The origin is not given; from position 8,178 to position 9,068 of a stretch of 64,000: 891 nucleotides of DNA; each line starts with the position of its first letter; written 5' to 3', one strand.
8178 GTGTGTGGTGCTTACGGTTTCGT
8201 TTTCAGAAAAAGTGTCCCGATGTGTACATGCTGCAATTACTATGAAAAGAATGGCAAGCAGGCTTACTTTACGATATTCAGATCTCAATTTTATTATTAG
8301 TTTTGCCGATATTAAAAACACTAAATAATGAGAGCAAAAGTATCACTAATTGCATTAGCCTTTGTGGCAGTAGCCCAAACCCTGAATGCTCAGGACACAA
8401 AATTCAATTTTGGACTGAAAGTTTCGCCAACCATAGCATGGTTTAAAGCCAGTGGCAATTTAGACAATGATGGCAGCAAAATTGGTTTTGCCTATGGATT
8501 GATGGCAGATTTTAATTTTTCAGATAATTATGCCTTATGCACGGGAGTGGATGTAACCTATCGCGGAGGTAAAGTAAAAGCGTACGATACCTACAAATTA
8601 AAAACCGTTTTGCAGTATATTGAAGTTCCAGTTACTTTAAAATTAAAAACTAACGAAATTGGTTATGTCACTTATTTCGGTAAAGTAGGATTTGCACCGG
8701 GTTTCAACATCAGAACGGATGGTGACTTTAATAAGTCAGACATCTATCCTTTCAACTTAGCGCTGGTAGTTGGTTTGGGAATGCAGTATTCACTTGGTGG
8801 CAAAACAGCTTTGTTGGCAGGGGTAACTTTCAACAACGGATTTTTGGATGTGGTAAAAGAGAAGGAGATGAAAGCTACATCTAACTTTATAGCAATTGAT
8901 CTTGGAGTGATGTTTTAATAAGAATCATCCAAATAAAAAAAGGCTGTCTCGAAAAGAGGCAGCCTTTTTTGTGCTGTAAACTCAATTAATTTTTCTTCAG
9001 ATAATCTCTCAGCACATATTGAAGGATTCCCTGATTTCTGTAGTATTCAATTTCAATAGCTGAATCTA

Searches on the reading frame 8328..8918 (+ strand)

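Call 6: search_protein_families(library=pfam, proteins=[window:8328-8918:+], max_evalue=0.01)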
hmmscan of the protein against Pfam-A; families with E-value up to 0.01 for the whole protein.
window:8328-8918:+ (196 aa): 2 families
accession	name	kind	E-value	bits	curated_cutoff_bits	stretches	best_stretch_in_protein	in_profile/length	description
PF13568.12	OMP_b-brl_2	-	5.3e-16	59.6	27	1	20-173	1-171/175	Outer membrane protein beta-barrel domain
PF13505.12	OMP_b-brl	-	2.1e-10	41.5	28.7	1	8-183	2-164/175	Outer membrane protein beta-barrel domain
